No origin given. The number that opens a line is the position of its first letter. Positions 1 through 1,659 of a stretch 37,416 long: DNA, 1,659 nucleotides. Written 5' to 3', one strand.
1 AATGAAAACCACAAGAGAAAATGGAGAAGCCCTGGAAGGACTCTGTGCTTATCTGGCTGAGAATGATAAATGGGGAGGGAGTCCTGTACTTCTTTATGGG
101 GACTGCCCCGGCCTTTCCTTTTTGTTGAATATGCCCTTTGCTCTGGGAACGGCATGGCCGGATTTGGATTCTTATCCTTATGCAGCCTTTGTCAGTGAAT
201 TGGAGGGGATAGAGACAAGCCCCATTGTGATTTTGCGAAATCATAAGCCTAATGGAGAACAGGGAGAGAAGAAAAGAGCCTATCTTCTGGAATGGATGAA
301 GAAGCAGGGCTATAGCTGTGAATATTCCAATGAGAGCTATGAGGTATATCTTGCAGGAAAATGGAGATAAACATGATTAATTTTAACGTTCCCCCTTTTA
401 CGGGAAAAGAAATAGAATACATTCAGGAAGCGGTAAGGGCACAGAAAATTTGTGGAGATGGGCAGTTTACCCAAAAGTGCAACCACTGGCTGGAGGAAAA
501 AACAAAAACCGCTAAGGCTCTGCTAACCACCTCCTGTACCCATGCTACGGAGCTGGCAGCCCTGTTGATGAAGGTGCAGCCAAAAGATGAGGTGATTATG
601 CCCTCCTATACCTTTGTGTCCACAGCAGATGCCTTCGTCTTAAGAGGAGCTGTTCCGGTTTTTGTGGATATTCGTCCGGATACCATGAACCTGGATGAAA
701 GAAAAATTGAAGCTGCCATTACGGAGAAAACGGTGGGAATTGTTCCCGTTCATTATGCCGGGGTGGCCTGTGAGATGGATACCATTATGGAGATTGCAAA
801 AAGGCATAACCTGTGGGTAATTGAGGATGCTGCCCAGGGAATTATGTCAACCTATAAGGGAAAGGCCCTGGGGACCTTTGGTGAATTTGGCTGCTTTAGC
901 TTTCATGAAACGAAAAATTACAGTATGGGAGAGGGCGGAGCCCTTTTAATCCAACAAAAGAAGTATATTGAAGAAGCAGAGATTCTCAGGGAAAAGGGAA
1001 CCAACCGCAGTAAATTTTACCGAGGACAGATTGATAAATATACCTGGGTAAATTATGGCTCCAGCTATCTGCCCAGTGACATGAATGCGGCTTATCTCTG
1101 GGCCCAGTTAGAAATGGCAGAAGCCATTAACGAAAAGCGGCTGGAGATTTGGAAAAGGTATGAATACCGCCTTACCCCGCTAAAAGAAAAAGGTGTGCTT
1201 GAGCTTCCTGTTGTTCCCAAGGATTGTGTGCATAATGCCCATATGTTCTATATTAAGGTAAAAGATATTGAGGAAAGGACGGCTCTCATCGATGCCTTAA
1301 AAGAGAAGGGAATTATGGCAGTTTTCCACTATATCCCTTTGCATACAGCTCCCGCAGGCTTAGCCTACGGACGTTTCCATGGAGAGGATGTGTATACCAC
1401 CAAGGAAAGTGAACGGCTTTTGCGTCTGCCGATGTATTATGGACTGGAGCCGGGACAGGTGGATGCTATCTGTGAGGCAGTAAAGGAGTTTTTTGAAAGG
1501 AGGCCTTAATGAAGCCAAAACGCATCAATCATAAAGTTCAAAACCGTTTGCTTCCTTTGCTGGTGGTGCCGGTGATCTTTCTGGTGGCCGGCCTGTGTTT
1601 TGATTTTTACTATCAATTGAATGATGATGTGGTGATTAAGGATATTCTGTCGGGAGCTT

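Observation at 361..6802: Arn-like module in a Firmicute: WecE transaminase, GNAT, ArnC/GtrB-type GT2 and two candidate GT-C membrane proteins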

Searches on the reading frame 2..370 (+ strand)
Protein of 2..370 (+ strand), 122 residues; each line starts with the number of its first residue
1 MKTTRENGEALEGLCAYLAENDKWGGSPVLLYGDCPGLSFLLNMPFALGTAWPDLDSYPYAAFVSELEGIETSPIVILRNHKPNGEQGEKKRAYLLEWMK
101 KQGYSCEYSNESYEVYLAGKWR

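Call 4: search_protein_families(library=pfam, proteins=[window:2-370:+], max_evalue=0.01)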
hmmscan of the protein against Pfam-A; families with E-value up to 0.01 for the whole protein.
window:2-370:+ (122 aa): 0 families

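Call 5: search_protein_families(library=ncbifam, proteins=[window:2-370:+], max_evalue=0.01)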
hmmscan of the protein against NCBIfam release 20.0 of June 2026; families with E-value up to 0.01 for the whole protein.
window:2-370:+ (122 aa): 0 families

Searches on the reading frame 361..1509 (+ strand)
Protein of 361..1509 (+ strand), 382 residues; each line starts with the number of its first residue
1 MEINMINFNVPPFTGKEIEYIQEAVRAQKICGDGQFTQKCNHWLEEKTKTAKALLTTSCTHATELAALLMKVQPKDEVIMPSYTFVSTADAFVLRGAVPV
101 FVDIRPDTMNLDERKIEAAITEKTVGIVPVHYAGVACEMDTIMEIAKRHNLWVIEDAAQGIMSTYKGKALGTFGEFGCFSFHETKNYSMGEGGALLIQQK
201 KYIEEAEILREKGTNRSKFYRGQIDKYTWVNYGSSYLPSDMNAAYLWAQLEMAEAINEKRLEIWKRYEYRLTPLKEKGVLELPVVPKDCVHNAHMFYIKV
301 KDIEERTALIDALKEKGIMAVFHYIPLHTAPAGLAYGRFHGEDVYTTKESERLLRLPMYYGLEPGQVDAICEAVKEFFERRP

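Call 4: search_protein_families(library=pfam, proteins=[window:361-1509:+], max_evalue=0.01)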
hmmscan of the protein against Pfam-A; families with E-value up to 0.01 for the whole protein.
window:361-1509:+ (382 aa): 4 families
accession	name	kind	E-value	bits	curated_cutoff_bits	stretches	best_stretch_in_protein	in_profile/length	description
PF01041.23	DegT_DnrJ_EryC1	-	8.2e-90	302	19.8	1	16-374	6-359/360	DegT/DnrJ/EryC1/StrS aminotransferase family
PF00155.27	Aminotran_1_2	-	4.5e-13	49.6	19.7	1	28-158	39-187/361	Aminotransferase class I and II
PF00266.25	Aminotran_5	-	1.4e-05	24.7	21.5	1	51-319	62-334/371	Aminotransferase class-V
PF01212.27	Beta_elim_lyase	-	0.00041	20.2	27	1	32-211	29-224/288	Beta-eliminating lyase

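Call 5: search_protein_families(library=ncbifam, proteins=[window:361-1509:+], max_evalue=0.01)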
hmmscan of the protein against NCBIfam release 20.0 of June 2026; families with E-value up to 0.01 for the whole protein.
window:361-1509:+ (382 aa): 27 families (the best 25 are shown)
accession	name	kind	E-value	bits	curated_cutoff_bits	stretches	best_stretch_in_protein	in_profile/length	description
TIGR02379.1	ECA_wecE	subfamily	3.4e-194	644.8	434.85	1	5-378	1-375/376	dTDP-4-amino-4,6-dideoxy-D-glucose transaminase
NF008687.0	PRK11706.1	equivalog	4.4e-194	644.4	375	1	5-378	1-374/375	dTDP-4-amino-4,6-dideoxygalactose transaminase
TIGR03588.1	PseC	equivalog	1.7e-61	208.2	423.5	1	16-377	12-379/380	UDP-4-amino-4,6-dideoxy-N-acetyl-beta-L-altrosamine transaminase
NF008658.2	PRK11658.1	equivalog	2.5e-59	200.9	631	1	5-379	4-378/379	UDP-4-amino-4-deoxy-L-arabinose aminotransferase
TIGR04181.1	NHT_00031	hypoth_equivalog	5.7e-54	183.3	420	1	6-332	1-334/359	LegC family aminotransferase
NF011936.0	PRK15407.1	equivalog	1.6e-42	145.7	423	2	33-213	63-251/440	lipopolysaccharide biosynthesis protein RfbH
TIGR04427.1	PLP_DesI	equivalog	1.8e-34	119.5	650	1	23-283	40-289/390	dTDP-4-dehydro-6-deoxyglucose aminotransferase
NF005817.0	PRK07683.1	equivalog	1.6e-10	40.2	575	1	52-157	91-201/387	aminotransferase A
NF004770.0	PRK06108.1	subfamily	8.6e-09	34.7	422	1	46-157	92-210/396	pyridoxal phosphate-dependent aminotransferase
NF005816.0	PRK07682.1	equivalog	1.6e-08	33.6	620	1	53-157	93-203/390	aminotransferase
NF041364.1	GntC_guanitoxin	equivalog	5.4e-07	28.8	415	1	50-157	60-174/356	guanitoxin biosynthesis PLP-dependent (S)-gamma-hydroxy-L-arginine cyclodehydratase GntC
NF006488.0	PRK08912.1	equivalog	7.8e-07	28.4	498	1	41-156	77-198/387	aminotransferase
NF004621.0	PRK05957.1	equivalog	1.4e-06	27.3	498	1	47-160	85-203/389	pyridoxal phosphate-dependent aminotransferase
NF006569.0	PRK09082.1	subfamily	7.3e-06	25.3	420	1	38-156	78-202/386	methionine aminotransferase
NF005855.0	PRK07777.1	equivalog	1.4e-05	24.6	553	1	48-157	87-203/391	pyridoxal phosphate-dependent aminotransferase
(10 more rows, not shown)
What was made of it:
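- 361..1509 (+): WecE, the dTDP-4-keto-6-deoxy-D-glucose 4-aminotransferase that makes dTDP-Fuc4N. The likely true start is the ATG at 373. NF008687 at 644 bits (cut-off 375) (call 5).
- On WecE (dTDP-4-amino-4,6-dideoxygalactose transaminase): NF008687 at 644 bits against a cut-off of 375 (call 5).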

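Call 27: search_solved_structures(query=window:361-1509:+, max_evalue=1e-20)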
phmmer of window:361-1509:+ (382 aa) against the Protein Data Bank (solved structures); distinct sequences matched with E-value up to 1e-20: 48.
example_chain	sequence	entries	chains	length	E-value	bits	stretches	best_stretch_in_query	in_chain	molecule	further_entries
4piw_A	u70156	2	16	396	4.7e-169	565.3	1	4-372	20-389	TDP-4-keto-6-deoxy-D-glucose transaminase family protein | dTDP-4-amino-4,6-dideoxygalactose transaminase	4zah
6blg_A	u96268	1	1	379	3e-163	546.2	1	5-366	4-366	dTDP-4-amino-4,6-dideoxygalactose transaminase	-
7b0d_A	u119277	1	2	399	3.1e-44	154.6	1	62-378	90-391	Glutamine--scyllo-inositol transaminase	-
3bn1_A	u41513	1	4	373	2.5e-43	151.6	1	5-374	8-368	Perosamine synthetase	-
3dr7_A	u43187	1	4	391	3e-43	151.4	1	5-374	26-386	Putative perosamine synthetase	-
1mdo_A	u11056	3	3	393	1.5e-42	149.1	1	48-375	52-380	ArnB aminotransferase | UDP-4-amino-4-deoxy-L-arabinose--oxoglutarate aminotransferase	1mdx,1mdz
3uwc_A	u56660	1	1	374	1.6e-42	148.9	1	59-379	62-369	Nucleotide-sugar aminotransferase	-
3dr4_A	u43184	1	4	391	2e-42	148.6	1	5-374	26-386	Putative perosamine synthetase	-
4oca_A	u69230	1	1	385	9.9e-42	146.4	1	48-374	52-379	UDP-4-amino-4-deoxy-L-arabinose--oxoglutarate aminotransferase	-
8sng_A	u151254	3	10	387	3.3e-41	144.6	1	11-373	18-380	UDP-4-amino-4-deoxy-L-arabinose--oxoglutarate aminotransferase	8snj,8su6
7b0m_AAA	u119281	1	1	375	6.4e-41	143.7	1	15-340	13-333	Sugar aminotransferase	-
3frk_A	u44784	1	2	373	1.4e-39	139.3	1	75-374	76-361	QdtB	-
6ewj_A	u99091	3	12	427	1.6e-38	135.8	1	6-379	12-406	Putative capsular polysaccharide biosynthesis protein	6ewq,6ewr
9bgp_A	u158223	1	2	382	4.1e-38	134.5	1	17-379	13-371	aminotransferase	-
4lc3_A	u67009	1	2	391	4.8e-38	134.2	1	8-379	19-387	Putative UDP-4-amino-4-deoxy-l-arabinose--oxoglutarate aminotransferase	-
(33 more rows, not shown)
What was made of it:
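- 361..1509 (+): 565 bits to the E. coli WecE structure 4piw/4zah (call 27).
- On WecE (dTDP-4-amino-4,6-dideoxygalactose transaminase): 565 bits to PDB 4piw (call 27).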

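Call 76: find_encoding_contigs(protein=window:361-1509:+, flank=10000, max_places=4)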
Protein window:361-1509:+ (382 aa): no gene with exactly this product is on record in the collection.
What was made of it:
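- Tried and rejected: The exact WecE product is not on record (call 76).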
